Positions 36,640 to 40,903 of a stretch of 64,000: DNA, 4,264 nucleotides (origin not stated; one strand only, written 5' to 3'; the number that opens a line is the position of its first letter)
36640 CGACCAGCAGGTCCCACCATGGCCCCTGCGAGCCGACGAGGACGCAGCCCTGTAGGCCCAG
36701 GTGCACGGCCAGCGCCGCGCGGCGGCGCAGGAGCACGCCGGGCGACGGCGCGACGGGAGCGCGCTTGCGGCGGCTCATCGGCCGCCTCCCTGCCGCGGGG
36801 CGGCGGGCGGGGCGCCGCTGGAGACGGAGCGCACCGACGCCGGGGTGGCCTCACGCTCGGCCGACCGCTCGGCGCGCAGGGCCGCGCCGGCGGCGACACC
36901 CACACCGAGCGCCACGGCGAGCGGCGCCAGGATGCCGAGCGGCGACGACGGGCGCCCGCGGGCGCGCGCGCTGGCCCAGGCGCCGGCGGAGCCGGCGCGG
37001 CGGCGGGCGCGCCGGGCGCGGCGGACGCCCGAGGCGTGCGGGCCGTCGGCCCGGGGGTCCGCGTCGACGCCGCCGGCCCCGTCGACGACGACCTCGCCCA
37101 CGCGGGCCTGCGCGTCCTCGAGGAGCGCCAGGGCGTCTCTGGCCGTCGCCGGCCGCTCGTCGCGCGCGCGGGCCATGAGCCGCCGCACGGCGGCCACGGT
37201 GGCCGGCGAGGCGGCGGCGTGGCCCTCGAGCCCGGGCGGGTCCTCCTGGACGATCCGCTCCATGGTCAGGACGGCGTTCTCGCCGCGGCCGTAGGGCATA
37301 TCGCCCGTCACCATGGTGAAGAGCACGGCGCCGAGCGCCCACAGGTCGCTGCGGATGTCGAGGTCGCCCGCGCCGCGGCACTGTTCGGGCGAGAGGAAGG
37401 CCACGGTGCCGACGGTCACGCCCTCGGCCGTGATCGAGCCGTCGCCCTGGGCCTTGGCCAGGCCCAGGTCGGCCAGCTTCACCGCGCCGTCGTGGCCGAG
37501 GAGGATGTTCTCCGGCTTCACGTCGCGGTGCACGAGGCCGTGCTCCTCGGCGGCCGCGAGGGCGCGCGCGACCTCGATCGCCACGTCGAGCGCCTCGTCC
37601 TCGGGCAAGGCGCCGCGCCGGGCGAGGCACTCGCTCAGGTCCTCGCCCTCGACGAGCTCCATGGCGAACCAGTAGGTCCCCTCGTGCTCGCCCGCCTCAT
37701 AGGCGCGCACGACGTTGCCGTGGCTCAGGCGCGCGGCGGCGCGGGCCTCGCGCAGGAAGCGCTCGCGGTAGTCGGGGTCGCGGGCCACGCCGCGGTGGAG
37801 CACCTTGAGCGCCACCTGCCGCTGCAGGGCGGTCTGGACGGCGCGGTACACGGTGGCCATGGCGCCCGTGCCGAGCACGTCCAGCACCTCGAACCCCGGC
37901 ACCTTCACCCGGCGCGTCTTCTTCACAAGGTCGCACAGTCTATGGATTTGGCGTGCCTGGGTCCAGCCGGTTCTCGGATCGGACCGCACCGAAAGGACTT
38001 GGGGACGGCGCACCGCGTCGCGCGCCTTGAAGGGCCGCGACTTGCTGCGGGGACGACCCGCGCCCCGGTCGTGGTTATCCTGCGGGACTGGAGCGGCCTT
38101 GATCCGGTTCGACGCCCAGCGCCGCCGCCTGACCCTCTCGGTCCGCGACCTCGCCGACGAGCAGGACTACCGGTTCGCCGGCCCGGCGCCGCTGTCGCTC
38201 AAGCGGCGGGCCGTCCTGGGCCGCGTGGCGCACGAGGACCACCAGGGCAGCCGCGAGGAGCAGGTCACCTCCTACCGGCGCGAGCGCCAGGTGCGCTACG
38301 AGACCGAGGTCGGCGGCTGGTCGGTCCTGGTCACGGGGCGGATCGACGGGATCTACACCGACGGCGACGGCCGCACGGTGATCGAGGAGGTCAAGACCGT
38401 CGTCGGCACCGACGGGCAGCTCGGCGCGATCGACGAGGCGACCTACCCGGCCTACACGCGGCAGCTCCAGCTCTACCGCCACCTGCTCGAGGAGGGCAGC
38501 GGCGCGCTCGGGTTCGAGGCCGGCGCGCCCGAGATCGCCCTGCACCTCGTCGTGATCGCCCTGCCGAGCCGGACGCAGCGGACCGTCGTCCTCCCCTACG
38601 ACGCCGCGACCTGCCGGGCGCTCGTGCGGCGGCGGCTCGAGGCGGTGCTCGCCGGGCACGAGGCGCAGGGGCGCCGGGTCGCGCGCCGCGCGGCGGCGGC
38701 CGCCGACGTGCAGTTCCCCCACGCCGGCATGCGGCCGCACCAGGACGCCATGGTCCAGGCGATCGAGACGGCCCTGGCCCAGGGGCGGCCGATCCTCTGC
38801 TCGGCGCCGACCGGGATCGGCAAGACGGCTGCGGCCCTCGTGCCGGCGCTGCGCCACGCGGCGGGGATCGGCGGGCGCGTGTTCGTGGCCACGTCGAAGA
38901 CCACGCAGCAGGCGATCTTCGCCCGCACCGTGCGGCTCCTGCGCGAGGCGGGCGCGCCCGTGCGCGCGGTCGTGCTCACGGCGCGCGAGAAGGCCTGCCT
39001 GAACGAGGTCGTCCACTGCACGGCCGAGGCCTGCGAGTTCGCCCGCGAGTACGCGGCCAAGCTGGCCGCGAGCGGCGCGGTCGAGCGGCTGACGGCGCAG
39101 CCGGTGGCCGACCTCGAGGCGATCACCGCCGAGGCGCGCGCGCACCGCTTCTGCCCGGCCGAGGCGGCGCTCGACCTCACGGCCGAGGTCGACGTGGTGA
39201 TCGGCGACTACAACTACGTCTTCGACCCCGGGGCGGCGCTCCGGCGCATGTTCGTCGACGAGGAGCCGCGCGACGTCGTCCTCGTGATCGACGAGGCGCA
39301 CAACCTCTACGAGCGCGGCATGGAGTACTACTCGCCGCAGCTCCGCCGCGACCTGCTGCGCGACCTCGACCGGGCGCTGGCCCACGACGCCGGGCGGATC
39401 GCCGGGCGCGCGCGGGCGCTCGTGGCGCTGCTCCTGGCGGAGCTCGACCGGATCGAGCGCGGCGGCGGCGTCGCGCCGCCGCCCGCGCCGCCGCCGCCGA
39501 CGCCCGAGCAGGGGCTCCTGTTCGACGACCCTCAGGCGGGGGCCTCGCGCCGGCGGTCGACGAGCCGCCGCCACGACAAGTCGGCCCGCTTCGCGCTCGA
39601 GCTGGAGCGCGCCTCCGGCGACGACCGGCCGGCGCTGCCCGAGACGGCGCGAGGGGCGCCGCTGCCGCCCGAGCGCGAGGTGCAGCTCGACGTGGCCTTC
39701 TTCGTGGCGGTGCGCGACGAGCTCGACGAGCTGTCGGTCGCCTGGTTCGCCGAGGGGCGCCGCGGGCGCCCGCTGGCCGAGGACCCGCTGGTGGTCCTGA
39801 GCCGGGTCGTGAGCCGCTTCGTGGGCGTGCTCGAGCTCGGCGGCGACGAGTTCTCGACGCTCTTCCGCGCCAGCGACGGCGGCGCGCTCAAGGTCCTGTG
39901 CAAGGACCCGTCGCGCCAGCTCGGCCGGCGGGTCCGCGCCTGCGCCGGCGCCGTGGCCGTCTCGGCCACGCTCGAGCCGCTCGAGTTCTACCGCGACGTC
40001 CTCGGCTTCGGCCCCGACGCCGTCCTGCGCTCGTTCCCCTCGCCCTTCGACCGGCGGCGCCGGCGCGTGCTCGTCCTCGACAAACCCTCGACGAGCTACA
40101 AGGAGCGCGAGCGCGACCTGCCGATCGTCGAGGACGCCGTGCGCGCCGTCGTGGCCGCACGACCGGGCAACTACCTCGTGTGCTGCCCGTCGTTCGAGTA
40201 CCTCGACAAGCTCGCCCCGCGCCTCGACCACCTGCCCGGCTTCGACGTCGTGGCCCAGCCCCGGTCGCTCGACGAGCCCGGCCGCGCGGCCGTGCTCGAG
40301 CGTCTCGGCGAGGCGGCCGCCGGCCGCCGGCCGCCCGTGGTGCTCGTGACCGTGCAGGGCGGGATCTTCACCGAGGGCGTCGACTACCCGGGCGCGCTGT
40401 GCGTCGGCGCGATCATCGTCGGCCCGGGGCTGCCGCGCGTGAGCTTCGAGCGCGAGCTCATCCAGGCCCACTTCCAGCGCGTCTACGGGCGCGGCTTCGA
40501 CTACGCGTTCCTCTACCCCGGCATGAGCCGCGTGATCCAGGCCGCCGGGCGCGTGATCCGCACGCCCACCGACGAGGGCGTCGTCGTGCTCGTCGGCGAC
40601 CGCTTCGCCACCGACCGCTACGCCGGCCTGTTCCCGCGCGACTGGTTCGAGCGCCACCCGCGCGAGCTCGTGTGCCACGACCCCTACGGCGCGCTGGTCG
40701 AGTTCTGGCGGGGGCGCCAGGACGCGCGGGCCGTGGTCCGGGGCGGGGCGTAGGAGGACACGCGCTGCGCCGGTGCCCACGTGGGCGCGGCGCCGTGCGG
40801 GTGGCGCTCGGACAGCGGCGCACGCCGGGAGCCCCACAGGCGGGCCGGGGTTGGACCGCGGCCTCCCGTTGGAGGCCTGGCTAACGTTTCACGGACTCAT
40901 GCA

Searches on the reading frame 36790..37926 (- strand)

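Call 45: search_protein_families(library=pfam, max_evalue=0.00001, proteins=[window:36790-37926:-])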
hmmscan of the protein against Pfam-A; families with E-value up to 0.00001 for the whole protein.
window:36790-37926:- (379 aa): 2 families
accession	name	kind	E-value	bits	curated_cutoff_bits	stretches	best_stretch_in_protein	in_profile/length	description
PF00069.31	Pkinase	-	5e-45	154.4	31.7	1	12-221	1-212/263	Protein kinase domain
PF07714.23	PK_Tyr_Ser-Thr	-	1.6e-32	113.3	23.1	1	14-259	3-249/258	Protein tyrosine and serine/threonine kinase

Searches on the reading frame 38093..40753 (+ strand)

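Call 45: search_protein_families(library=pfam, max_evalue=0.00001, proteins=[window:38093-40753:+])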
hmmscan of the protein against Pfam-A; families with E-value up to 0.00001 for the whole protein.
window:38093-40753:+ (886 aa): 4 families
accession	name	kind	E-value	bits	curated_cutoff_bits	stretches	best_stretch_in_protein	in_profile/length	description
PF13307.12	Helicase_C_2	-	1.6e-28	100.3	25.3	1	685-851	3-167/170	Helicase C-terminal domain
PF06733.21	DEAD_2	-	2.3e-14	53.8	21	1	290-420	28-170/172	DEAD_2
PF06777.17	HBB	-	9.2e-12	45.4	30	1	561-671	83-190/190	Helical and beta-bridge domain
PF00270.35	DEAD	-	1e-08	35.6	26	1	222-291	6-77/167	DEAD/DEAH box helicase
